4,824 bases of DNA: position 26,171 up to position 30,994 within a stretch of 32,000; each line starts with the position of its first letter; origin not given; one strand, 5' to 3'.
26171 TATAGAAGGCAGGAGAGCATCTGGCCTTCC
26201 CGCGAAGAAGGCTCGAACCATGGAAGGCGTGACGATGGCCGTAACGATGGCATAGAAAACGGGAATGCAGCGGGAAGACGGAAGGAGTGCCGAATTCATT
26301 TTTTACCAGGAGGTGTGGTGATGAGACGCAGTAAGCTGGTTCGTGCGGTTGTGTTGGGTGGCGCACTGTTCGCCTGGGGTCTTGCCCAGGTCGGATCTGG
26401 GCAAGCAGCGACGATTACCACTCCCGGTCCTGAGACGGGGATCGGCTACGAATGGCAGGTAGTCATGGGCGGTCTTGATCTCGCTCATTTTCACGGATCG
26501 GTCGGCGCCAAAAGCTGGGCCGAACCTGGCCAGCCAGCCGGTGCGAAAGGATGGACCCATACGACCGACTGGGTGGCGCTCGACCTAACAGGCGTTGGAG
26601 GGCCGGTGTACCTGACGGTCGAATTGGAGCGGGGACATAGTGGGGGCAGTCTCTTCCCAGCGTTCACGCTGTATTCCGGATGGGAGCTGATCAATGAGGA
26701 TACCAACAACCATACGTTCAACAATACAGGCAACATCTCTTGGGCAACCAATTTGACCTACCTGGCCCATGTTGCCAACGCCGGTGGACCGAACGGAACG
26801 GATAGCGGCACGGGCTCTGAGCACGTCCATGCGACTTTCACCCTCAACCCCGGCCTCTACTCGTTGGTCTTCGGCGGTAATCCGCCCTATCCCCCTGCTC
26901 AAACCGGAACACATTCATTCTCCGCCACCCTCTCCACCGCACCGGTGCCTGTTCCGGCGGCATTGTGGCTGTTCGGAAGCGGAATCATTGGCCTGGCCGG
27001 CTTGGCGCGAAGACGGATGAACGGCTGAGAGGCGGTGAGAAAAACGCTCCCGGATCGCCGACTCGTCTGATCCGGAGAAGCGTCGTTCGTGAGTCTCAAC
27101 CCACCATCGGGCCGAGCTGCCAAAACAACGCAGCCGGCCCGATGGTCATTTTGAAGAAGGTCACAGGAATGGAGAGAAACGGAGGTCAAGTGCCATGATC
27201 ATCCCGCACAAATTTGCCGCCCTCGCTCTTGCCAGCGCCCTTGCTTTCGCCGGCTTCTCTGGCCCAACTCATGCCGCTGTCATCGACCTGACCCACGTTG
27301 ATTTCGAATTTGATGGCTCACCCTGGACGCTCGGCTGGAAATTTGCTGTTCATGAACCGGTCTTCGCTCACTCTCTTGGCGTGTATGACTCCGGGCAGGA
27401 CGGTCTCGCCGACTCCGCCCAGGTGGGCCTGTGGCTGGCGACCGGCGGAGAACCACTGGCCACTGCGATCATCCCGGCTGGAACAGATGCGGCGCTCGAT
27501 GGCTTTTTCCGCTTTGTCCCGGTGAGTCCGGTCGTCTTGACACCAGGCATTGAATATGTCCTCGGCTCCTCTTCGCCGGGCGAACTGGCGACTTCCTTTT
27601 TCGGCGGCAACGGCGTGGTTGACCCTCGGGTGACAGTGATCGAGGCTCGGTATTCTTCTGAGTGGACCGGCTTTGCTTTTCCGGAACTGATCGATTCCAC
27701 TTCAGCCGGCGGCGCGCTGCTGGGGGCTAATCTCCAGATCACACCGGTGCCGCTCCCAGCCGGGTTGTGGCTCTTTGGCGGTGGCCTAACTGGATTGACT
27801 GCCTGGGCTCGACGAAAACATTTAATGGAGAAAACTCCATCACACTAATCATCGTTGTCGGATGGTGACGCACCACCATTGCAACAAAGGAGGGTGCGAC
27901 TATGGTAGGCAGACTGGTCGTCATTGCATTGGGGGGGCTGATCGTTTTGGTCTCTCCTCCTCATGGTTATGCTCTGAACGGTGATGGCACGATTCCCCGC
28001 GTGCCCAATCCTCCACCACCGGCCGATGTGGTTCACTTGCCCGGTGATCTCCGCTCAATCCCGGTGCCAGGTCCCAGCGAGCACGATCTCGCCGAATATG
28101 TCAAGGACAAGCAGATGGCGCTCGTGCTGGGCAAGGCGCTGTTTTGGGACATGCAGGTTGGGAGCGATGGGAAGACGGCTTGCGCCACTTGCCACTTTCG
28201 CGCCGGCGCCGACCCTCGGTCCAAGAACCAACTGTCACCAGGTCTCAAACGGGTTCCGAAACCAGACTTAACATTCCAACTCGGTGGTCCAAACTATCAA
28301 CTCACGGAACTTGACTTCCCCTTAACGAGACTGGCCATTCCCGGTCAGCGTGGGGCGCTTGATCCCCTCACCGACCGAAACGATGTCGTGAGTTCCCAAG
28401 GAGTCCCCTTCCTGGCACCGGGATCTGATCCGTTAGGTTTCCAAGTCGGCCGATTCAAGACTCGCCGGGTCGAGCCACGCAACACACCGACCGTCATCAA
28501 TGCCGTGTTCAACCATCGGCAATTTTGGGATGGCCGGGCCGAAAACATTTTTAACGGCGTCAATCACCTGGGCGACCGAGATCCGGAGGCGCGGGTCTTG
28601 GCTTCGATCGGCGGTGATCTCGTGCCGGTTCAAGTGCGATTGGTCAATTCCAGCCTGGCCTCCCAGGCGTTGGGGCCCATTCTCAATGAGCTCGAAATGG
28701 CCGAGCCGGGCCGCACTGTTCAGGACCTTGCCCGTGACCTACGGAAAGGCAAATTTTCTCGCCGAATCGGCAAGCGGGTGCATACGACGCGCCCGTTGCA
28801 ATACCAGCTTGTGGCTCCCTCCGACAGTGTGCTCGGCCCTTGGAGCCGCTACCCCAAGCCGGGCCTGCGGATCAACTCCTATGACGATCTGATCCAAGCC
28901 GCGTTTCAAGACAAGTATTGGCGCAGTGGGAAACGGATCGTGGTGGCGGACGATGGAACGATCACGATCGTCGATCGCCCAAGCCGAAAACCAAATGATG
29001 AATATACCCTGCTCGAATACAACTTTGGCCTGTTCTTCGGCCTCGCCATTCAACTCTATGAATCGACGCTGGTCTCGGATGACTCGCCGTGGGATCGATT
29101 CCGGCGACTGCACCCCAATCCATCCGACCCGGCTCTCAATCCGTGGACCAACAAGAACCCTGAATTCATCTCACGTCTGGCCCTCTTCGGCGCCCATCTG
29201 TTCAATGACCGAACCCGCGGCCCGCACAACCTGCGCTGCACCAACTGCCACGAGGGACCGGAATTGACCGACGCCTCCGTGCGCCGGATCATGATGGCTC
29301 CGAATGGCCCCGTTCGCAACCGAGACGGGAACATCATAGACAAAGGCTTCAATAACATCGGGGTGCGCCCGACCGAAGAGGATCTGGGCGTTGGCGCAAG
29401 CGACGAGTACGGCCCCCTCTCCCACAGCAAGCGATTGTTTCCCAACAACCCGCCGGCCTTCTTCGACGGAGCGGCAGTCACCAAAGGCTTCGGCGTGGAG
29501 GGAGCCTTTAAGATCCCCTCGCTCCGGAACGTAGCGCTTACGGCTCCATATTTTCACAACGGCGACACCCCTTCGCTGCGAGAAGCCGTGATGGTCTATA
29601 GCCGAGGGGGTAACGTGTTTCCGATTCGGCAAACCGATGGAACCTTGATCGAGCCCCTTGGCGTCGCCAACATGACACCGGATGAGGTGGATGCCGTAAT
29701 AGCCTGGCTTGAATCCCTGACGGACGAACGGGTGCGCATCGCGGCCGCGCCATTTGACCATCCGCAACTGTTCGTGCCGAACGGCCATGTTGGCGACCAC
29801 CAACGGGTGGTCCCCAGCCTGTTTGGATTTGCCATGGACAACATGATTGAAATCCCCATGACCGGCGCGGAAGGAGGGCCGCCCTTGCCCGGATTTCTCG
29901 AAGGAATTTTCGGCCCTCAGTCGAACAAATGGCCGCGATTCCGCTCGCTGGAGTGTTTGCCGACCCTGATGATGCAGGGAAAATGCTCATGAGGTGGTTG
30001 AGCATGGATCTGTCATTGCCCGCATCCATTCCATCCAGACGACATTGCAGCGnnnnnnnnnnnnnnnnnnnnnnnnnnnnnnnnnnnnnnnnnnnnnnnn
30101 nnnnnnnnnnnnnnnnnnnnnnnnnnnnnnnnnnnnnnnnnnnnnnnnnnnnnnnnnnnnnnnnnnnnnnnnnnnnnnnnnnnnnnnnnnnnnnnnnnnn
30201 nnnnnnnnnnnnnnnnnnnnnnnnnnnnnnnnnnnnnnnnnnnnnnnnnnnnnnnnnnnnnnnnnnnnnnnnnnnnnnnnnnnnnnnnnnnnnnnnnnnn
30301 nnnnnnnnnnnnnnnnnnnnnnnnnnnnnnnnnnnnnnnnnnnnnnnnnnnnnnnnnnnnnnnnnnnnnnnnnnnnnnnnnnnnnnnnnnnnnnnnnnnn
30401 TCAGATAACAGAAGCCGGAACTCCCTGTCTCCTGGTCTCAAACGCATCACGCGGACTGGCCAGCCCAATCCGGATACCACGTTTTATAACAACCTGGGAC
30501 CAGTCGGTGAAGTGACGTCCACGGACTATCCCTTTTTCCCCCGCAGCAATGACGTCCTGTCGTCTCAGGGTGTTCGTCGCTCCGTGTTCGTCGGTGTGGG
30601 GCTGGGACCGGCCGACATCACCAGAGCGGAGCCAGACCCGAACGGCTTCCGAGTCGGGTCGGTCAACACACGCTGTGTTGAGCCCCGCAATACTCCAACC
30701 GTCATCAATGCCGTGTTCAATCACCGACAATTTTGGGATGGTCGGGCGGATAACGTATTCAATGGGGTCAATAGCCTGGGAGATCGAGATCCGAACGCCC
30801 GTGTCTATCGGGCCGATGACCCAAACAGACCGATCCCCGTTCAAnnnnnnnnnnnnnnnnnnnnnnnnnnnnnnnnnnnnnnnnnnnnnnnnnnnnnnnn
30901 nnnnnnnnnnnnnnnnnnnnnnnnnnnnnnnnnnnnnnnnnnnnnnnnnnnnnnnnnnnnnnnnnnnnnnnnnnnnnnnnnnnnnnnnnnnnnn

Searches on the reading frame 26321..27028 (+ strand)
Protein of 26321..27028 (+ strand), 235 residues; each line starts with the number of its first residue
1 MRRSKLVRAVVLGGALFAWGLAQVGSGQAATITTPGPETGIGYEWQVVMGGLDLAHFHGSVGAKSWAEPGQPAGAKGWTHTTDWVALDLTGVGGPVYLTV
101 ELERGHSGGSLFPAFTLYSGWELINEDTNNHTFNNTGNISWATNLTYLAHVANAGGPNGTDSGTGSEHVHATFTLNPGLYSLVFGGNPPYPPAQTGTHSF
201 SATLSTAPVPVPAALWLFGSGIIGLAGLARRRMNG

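Call 6: search_protein_families(library=pfam, proteins=[window:26321-27028:+], max_evalue=0.01)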
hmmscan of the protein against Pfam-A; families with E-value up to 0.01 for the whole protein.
window:26321-27028:+ (235 aa): 2 families
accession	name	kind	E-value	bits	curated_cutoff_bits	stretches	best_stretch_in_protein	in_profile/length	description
PF07589.16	PEP-CTERM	-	0.0026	18.2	20.7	1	208-231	1-24/24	PEP-CTERM motif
PF18252.6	Cu_bind_CorA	-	0.0061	16.7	27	0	60-118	23-75/184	Copper(I)-binding protein CorA-like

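Call 30: search_protein_families(library=ncbifam, proteins=[window:26321-27028:+], max_evalue=0.01)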
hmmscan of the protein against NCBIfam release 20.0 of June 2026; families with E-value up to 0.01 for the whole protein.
window:26321-27028:+ (235 aa): 6 families
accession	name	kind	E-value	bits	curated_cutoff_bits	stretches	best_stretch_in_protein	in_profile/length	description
NF041538.1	PEP_EDSA_1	subfamily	7e-09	35.8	100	1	141-232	229-307/307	EDSAP-1 family PEP-CTERM protein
TIGR03370.1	VPLPA-CTERM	domain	1.6e-06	28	25.35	1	209-232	1-24/25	VPLPA-CTERM sorting domain-containing protein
NF033554.9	floc_PepA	equivalog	3.2e-06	27.1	80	1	105-232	169-260/261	flocculation-associated PEP-CTERM protein PepA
NF038126.1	PEP_CTERM_FxDxF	subfamily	1.7e-05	25.1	50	1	115-232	53-165/165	FxDxF family PEP-CTERM protein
NF038125.1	PEP_CTERM_THxN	subfamily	0.00012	21.7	85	1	196-232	209-246/246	THxN family PEP-CTERM protein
NF038129.1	PEP_NF038129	equivalog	0.0099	15.7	65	0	197-232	159-194/194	NF038129 family PEP-CTERM protein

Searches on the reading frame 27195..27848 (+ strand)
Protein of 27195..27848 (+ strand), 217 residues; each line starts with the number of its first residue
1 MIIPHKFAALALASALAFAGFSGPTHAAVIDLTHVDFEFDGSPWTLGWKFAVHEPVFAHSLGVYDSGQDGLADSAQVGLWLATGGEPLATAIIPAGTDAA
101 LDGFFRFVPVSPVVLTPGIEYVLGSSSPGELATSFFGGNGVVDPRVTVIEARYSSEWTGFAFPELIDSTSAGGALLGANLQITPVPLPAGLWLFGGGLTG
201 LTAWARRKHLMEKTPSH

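Call 6: search_protein_families(library=pfam, proteins=[window:27195-27848:+], max_evalue=0.01)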
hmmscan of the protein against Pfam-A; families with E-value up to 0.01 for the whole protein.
window:27195-27848:+ (217 aa): 1 family
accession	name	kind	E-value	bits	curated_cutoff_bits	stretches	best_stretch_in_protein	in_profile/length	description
PF13313.11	DUF4082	-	6.7e-07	29.8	28.4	1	39-148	10-115/143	Domain of unknown function (DUF4082)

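Call 30: search_protein_families(library=ncbifam, proteins=[window:27195-27848:+], max_evalue=0.01)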
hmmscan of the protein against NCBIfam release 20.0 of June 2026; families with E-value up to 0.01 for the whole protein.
window:27195-27848:+ (217 aa): 4 families
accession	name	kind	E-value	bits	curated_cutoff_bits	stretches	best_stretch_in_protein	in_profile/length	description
TIGR03370.1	VPLPA-CTERM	domain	2.2e-07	30.7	25.35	1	185-208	1-24/25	VPLPA-CTERM sorting domain-containing protein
NF033554.9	floc_PepA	equivalog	2.2e-05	24.4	80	1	171-208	221-260/261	flocculation-associated PEP-CTERM protein PepA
NF038125.1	PEP_CTERM_THxN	subfamily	0.00017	21.3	85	1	179-208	216-246/246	THxN family PEP-CTERM protein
NF041538.1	PEP_EDSA_1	subfamily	0.0013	18.4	100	1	178-208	278-307/307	EDSAP-1 family PEP-CTERM protein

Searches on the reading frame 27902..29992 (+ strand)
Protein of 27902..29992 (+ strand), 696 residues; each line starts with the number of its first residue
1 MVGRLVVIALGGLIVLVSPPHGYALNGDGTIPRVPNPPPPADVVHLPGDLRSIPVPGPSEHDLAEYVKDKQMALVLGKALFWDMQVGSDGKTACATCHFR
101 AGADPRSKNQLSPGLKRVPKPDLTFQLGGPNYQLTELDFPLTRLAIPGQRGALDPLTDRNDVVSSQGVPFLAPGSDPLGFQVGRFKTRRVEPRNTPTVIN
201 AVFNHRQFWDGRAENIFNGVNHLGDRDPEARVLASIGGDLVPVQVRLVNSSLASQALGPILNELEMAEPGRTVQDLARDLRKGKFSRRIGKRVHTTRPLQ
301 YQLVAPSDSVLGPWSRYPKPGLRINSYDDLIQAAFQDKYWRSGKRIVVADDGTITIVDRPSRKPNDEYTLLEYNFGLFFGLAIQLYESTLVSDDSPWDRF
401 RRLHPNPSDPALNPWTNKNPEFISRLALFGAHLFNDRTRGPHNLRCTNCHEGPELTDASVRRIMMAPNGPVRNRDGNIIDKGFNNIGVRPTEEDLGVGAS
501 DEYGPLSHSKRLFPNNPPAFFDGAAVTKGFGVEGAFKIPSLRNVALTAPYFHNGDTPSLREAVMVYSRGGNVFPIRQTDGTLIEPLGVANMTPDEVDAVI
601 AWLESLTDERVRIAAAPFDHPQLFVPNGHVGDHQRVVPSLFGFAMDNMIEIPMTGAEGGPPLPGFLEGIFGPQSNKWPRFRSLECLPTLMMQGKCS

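Call 6: search_protein_families(library=pfam, proteins=[window:27902-29992:+], max_evalue=0.01)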
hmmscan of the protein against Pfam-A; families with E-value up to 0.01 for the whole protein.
window:27902-29992:+ (696 aa): 3 families
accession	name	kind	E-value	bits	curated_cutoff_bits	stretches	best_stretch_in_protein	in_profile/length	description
PF03150.19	CCP_MauG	-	1e-26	94.8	25.6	2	179-282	39-101/149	Di-haem cytochrome c peroxidase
PF00034.26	Cytochrom_C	-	0.00015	23.4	21.3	0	535-606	23-89/90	Cytochrome c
PF21419.2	RoxA-like_Cyt-c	-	0.00024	21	26.7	1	539-561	5-27/39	RoxA-like, cytochrome c-like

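Call 30: search_protein_families(library=ncbifam, proteins=[window:27902-29992:+], max_evalue=0.01)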
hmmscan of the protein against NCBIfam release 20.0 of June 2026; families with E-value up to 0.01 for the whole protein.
window:27902-29992:+ (696 aa): 4 families
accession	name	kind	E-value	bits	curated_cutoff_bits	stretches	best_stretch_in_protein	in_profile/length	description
TIGR04039.1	MXAN_0977_Heme2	hypoth_equivalog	6.7e-22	78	362.85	2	382-615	141-329/336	MbnH family di-heme enzyme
TIGR03791.1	TTQ_mauG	equivalog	7.2e-15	55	443.85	1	534-614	212-286/291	tryptophan tryptophylquinone biosynthesis enzyme MauG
TIGR03981.2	SAM_quin_mod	hypoth_equivalog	4.6e-10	38.9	340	1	535-565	327-357/411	His-Xaa-Ser system-associated MauG-like protein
TIGR04484.1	thiosulf_SoxA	equivalog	0.01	15.2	110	0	430-452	111-132/212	sulfur oxidation c-type cytochrome SoxA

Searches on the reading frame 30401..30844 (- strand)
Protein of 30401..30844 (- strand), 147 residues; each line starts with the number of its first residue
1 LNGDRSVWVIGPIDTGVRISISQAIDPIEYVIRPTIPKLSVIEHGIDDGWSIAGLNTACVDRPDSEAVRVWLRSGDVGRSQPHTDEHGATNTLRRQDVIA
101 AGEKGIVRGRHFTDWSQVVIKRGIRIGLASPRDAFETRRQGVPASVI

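Call 33: search_protein_families(library=pfam, proteins=[window:30401-30844:-], max_evalue=0.01)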
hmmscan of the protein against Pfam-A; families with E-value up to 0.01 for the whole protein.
window:30401-30844:- (147 aa): 1 family
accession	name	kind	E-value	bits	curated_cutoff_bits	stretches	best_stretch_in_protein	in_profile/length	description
PF11347.14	CRR42-like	-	0.0037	17.5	25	1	92-123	22-53/62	Protein CHLORORESPIRATORY REDUCTION 42-like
